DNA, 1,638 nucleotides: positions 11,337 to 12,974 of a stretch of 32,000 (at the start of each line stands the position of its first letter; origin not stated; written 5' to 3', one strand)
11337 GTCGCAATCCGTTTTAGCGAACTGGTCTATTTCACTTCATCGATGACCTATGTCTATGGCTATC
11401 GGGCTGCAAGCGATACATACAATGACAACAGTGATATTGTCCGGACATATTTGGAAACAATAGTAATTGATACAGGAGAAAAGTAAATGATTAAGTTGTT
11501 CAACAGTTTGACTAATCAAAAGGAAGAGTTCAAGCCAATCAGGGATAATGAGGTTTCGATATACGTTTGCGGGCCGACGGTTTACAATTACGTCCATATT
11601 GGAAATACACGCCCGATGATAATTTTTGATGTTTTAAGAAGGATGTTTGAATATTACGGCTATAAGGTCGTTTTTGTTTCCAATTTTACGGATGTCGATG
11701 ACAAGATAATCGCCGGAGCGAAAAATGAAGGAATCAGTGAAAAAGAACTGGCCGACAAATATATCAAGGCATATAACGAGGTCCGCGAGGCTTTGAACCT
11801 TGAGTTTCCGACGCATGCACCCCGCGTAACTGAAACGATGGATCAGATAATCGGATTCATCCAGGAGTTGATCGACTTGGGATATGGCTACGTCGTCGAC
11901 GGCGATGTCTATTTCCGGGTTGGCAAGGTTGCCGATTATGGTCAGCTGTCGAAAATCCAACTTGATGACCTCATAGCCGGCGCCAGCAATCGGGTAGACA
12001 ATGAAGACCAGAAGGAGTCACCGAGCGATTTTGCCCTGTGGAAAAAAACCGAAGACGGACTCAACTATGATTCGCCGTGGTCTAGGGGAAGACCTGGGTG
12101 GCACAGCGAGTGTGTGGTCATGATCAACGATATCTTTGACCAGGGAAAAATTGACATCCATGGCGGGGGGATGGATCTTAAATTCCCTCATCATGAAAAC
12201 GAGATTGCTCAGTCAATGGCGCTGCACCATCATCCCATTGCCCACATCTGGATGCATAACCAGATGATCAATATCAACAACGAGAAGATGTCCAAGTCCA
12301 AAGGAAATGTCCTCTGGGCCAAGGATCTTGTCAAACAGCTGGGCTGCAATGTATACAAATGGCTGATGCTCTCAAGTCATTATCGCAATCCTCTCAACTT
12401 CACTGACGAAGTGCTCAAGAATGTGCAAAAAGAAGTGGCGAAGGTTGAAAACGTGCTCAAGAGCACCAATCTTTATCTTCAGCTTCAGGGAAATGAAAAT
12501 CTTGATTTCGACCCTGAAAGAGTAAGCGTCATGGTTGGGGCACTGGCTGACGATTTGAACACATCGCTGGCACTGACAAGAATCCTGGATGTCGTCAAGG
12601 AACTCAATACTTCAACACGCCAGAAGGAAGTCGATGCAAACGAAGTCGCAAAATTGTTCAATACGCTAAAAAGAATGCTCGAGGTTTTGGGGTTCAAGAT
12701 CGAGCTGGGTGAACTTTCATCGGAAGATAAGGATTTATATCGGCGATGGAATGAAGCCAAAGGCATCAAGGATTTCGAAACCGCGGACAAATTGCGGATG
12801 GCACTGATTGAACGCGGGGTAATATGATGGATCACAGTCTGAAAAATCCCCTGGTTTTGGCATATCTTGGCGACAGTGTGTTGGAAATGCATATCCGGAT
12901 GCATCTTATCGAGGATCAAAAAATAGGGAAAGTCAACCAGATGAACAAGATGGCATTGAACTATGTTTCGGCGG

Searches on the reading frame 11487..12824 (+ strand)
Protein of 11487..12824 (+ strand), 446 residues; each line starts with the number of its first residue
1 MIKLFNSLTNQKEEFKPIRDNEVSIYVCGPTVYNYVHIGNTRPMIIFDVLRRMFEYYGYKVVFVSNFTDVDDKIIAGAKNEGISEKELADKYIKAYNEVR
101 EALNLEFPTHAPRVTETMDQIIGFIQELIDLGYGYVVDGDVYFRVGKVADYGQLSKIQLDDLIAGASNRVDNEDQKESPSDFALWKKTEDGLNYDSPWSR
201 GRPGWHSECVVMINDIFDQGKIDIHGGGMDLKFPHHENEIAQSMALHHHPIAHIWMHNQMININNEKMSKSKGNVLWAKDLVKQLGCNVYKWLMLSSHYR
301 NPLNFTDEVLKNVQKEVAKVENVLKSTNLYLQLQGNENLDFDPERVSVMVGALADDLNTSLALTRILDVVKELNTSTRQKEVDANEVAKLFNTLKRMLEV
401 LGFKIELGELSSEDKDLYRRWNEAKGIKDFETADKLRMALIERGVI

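Call 86: search_protein_families(library=pfam, proteins=[window:11487-12824:+], max_evalue=0.00001)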
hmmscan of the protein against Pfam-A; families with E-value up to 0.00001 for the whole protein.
window:11487-12824:+ (446 aa): 5 families
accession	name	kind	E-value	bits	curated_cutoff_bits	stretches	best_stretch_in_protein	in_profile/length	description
PF01406.26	tRNA-synt_1e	-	1.4e-116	389.6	27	1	15-314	2-300/301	tRNA synthetases class I (C) catalytic domain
PF09334.17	tRNA-synt_1g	-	4.4e-14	52.5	20.1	1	34-111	12-89/391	tRNA synthetases class I (M)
PF09190.17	DALR_2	-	7.2e-09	36.5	22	1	352-403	5-55/57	DALR domain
PF00133.28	tRNA-synt_1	-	9.5e-09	34.9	22.7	1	223-304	330-412/414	tRNA synthetases class I (I, L, M and V)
PF01921.24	tRNA-synt_1f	-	2.5e-07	30.4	27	0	259-325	273-340/360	tRNA synthetases class I (K)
